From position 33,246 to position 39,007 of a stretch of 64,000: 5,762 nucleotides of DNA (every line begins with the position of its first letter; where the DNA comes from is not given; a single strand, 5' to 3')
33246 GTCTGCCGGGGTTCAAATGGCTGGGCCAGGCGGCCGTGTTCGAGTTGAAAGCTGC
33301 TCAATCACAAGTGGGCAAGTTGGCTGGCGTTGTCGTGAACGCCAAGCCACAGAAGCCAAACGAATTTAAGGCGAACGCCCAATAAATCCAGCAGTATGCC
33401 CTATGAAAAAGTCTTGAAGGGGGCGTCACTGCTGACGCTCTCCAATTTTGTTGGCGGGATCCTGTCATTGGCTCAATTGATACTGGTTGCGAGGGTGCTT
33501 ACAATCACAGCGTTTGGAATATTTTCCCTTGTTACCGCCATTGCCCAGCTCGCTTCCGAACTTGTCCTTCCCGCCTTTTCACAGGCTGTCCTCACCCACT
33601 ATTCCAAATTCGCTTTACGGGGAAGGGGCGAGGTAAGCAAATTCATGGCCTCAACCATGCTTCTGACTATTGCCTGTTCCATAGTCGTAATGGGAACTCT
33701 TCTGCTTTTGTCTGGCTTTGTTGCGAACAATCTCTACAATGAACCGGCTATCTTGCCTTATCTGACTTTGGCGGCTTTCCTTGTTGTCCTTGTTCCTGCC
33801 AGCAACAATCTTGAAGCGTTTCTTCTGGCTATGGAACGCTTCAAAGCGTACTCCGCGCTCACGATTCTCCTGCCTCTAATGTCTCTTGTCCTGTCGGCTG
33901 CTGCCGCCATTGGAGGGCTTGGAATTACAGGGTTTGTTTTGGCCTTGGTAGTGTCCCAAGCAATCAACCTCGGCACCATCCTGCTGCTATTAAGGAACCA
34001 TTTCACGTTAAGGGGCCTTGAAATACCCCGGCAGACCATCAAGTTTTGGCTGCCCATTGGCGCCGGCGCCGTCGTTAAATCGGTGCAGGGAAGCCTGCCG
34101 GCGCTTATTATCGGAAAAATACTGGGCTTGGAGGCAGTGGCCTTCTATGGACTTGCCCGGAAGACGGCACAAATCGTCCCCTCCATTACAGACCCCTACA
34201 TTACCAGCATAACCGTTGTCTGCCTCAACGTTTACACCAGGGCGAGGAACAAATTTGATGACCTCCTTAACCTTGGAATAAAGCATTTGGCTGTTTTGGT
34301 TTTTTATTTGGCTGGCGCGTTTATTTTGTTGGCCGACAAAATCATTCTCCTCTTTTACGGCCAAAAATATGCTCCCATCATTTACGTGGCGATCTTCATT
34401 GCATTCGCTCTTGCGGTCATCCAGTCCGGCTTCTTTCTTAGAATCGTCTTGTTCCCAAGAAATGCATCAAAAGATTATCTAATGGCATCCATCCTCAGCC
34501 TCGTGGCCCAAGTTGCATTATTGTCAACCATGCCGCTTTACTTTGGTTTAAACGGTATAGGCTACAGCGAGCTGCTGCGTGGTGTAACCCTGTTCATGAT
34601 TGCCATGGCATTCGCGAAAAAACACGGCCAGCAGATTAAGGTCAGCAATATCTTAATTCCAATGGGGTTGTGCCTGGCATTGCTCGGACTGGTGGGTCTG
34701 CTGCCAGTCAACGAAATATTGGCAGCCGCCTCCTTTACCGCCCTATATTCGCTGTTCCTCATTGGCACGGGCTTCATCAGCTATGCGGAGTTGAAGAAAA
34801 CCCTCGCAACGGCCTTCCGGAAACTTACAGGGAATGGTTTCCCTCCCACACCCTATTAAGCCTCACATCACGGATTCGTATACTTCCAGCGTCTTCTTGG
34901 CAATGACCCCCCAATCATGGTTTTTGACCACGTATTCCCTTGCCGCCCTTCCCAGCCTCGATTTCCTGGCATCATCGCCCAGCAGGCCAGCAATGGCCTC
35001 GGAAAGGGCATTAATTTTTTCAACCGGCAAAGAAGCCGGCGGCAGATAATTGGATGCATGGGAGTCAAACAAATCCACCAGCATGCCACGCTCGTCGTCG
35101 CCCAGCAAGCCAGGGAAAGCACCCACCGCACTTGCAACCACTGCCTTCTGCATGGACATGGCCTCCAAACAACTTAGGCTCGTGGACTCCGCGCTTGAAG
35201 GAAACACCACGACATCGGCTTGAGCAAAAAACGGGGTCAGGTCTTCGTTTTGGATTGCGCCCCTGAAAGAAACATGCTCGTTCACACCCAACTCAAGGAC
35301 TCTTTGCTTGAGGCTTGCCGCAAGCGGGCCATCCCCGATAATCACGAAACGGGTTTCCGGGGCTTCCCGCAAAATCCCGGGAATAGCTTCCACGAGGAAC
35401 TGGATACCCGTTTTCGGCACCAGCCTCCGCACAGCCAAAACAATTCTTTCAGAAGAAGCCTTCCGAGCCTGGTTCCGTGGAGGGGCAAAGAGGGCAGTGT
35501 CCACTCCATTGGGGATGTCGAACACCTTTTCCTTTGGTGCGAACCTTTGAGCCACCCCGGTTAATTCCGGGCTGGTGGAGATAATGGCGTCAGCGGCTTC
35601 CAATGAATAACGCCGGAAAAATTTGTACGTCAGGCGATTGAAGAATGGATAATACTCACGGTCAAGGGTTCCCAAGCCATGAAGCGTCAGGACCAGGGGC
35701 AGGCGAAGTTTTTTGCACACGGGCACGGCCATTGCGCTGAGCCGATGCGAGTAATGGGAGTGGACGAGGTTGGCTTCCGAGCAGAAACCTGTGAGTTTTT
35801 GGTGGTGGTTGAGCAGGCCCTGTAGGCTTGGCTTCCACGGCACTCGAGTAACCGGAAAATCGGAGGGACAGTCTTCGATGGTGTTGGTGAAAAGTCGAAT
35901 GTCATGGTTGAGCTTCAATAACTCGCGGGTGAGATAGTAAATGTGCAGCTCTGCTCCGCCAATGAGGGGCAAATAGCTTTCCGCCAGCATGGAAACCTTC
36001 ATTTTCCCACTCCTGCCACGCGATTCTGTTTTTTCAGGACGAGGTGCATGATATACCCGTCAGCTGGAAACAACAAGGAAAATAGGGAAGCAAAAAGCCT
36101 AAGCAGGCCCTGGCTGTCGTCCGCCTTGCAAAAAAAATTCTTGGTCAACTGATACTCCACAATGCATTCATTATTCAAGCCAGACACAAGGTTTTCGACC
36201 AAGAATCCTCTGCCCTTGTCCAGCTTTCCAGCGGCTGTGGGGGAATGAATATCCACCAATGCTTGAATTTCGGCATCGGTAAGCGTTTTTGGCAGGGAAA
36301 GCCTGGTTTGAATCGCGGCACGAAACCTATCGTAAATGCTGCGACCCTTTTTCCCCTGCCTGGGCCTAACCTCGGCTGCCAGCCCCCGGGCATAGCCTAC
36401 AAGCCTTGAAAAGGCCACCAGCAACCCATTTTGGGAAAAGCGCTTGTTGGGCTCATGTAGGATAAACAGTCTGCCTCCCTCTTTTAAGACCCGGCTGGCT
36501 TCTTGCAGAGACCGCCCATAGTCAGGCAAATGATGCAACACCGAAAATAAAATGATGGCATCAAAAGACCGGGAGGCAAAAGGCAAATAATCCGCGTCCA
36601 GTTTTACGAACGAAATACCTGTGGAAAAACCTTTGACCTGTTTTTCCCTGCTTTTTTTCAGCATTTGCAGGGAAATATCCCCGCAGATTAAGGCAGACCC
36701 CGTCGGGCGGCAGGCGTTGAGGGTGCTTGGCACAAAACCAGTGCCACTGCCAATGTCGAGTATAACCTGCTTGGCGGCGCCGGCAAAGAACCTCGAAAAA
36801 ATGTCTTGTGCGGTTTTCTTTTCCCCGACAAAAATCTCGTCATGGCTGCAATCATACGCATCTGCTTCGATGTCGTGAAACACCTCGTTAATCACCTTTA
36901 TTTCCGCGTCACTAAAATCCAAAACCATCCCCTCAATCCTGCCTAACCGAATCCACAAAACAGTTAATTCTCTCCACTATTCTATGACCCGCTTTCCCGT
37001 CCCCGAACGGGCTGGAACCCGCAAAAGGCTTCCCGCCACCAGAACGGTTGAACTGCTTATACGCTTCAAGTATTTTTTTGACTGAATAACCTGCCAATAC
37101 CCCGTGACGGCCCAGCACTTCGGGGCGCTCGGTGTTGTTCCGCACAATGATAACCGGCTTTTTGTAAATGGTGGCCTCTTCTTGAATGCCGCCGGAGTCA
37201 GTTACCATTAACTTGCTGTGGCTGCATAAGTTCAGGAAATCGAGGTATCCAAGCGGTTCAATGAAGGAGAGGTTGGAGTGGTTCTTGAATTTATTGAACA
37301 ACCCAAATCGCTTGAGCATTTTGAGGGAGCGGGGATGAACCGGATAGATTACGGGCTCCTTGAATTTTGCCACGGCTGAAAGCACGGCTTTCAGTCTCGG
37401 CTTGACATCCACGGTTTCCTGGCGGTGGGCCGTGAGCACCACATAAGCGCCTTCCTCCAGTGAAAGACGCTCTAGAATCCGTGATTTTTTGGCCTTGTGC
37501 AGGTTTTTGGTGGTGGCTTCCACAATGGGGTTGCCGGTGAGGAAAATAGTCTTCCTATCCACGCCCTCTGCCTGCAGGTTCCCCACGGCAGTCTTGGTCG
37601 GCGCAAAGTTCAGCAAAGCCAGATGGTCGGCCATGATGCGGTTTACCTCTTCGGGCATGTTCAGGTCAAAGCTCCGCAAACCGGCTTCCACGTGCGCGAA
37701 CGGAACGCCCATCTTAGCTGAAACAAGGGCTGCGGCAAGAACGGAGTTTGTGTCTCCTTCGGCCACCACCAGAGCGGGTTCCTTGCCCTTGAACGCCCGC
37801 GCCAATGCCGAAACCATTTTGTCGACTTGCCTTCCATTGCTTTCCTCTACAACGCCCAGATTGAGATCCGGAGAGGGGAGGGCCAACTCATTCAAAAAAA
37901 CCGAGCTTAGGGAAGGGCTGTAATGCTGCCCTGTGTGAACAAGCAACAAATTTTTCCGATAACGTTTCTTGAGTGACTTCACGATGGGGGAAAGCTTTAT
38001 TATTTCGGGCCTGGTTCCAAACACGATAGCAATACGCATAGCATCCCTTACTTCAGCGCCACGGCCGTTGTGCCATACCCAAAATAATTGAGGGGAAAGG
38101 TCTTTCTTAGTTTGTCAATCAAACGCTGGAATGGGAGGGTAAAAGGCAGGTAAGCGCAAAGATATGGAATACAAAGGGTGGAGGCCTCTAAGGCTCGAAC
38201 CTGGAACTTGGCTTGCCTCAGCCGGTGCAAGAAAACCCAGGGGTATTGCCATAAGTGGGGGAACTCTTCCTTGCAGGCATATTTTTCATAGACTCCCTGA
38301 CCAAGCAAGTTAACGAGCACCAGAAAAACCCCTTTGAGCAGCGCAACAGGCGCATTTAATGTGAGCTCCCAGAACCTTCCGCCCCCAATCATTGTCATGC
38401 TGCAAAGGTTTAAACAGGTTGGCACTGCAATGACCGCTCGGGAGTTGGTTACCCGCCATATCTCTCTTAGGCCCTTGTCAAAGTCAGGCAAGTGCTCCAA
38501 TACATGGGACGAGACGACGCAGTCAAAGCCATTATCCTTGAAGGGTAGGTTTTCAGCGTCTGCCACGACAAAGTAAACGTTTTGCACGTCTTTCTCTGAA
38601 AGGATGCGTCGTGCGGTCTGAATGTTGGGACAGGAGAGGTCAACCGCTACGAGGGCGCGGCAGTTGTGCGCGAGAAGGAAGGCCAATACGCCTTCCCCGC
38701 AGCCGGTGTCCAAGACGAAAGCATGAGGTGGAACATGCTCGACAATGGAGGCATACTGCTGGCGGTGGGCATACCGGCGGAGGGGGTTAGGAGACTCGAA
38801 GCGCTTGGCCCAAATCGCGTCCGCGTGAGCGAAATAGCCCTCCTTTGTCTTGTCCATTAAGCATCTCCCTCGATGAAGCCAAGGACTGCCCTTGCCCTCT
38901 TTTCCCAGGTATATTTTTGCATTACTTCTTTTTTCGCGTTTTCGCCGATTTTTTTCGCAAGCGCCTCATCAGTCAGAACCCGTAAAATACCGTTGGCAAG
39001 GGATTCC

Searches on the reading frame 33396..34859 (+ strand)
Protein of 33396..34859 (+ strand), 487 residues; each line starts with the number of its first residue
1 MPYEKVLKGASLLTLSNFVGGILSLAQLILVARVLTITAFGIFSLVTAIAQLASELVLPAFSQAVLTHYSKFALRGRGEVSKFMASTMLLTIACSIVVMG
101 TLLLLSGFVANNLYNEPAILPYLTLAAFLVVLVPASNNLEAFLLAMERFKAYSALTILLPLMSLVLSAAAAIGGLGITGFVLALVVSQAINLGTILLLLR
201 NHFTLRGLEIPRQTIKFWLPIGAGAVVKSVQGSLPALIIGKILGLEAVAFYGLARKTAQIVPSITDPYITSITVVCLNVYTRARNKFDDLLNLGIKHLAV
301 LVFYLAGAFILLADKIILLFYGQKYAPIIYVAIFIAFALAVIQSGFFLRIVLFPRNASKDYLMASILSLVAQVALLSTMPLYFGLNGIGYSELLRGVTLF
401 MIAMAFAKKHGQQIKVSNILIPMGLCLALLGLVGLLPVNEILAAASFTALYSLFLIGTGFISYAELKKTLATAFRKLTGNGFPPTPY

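Call 20: search_protein_families(library=pfam, proteins=[window:33396-34859:+], max_evalue=0.001)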
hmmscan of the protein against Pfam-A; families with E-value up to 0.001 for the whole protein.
window:33396-34859:+ (487 aa): 2 families
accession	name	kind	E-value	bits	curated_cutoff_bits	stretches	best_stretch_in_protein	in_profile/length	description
PF13440.11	Polysacc_synt_3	-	8.3e-24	84.8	23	1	30-329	1-292/293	Polysaccharide biosynthesis protein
PF01943.22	Polysacc_synt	-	8.2e-20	71.8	28.2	1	6-270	1-263/274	Polysaccharide biosynthesis protein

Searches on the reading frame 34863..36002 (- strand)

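Call 20: search_protein_families(library=pfam, proteins=[window:34863-36002:-], max_evalue=0.001)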
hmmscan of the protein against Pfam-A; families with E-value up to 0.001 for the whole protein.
window:34863-36002:- (379 aa): 6 families
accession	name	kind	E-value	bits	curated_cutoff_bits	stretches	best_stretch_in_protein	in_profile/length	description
PF00534.26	Glycos_transf_1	-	5e-31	108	26.4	1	176-312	6-143/172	Glycosyl transferases group 1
PF13692.12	Glyco_trans_1_4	-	3.5e-29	102.3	27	1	186-314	2-129/142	Glycosyl transferases group 1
PF13439.12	Glyco_transf_4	-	1e-22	81.4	28.5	1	14-170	1-169/170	Glycosyltransferase Family 4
PF13579.12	Glyco_trans_4_4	-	8.7e-14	52.6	29.7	1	15-166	1-158/158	Glycosyl transferase 4-like domain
PF13524.12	Glyco_trans_1_2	-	2.9e-06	27.7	25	1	211-372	9-143/144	Glycosyl transferase-like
PF20706.3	GT4-conflict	-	0.00024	20.7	26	1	135-364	145-378/385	Family 4 Glycosyltransferase in conflict systems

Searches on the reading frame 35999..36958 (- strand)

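Call 20: search_protein_families(library=pfam, proteins=[window:35999-36958:-], max_evalue=0.001)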
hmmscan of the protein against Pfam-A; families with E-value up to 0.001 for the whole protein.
window:35999-36958:- (319 aa): 7 families
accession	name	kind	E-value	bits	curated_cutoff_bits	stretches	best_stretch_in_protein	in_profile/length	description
PF08241.18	Methyltransf_11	-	3.2e-21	76.2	21.2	1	67-166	1-95/95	Methyltransferase domain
PF01209.24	Ubie_methyltran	-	7.8e-18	65.1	20.1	1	22-168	8-153/233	ubiE/COQ5 methyltransferase family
PF13649.12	Methyltransf_25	-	4.7e-17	62.9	27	1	66-162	1-97/97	Methyltransferase domain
PF13847.12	Methyltransf_31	-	2.1e-15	57.1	27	1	64-167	5-110/145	Methyltransferase domain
PF08242.18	Methyltransf_12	-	1.1e-13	52.2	30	1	67-164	1-98/98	Methyltransferase domain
PF13489.12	Methyltransf_23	-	9.7e-12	45.4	27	1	50-176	9-125/164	Methyltransferase domain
PF05175.20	MTS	-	5e-06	26.7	23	1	58-175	27-147/170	Methyltransferase small domain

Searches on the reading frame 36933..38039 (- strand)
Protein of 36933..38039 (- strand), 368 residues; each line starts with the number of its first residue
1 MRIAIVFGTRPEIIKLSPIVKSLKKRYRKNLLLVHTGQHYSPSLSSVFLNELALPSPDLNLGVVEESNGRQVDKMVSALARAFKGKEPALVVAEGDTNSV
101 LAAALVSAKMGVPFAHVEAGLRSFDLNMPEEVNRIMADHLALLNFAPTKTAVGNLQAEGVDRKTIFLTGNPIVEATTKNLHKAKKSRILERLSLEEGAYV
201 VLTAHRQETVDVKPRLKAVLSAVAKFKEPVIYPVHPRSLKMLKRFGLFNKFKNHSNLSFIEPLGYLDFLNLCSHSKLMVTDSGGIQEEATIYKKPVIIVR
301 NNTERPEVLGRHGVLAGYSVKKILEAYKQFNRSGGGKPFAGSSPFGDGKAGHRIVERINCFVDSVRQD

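Call 20: search_protein_families(library=pfam, proteins=[window:36933-38039:-], max_evalue=0.001)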
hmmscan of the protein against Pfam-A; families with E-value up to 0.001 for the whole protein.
window:36933-38039:- (368 aa): 1 family
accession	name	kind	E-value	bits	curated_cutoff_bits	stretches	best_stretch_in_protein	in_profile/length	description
PF02350.25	Epimerase_2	-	1.4e-94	317.3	30.6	1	22-358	2-346/347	UDP-N-acetylglucosamine 2-epimerase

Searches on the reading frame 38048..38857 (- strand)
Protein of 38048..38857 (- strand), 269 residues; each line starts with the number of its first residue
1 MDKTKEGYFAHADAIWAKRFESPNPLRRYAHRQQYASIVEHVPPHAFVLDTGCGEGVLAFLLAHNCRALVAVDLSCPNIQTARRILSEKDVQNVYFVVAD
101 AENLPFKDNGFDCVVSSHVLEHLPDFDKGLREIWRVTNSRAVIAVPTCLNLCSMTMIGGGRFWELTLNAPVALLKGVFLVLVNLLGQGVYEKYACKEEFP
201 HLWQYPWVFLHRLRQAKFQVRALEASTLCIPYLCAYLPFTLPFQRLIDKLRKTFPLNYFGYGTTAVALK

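Call 20: search_protein_families(library=pfam, proteins=[window:38048-38857:-], max_evalue=0.001)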
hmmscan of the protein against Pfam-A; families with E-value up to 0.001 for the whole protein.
window:38048-38857:- (269 aa): 10 families
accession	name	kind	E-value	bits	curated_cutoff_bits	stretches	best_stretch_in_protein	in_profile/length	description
PF08241.18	Methyltransf_11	-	3.2e-23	82.6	21.2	1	49-143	1-93/95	Methyltransferase domain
PF13649.12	Methyltransf_25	-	3.2e-21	76.2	27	1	48-138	1-94/97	Methyltransferase domain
PF13847.12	Methyltransf_31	-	3.3e-21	75.9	27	1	48-148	7-112/145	Methyltransferase domain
PF01209.24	Ubie_methyltran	-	1.1e-13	51.6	20.1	1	46-139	49-145/233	ubiE/COQ5 methyltransferase family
PF08242.18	Methyltransf_12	-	1.9e-13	51.4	30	1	49-141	1-96/98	Methyltransferase domain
PF13489.12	Methyltransf_23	-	1.8e-12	47.7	27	1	43-146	21-117/164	Methyltransferase domain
PF07021.18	MetW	-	1.1e-07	32.1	21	1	32-147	1-111/193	Methionine biosynthesis protein MetW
PF05175.20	MTS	-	1.3e-06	28.6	23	1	39-116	24-104/170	Methyltransferase small domain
PF03848.20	TehB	-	0.0006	19.7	20.4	1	38-123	25-108/193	Tellurite resistance protein TehB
PF13679.12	Methyltransf_32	-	0.00065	20.1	27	1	43-150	24-138/143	Methyltransferase domain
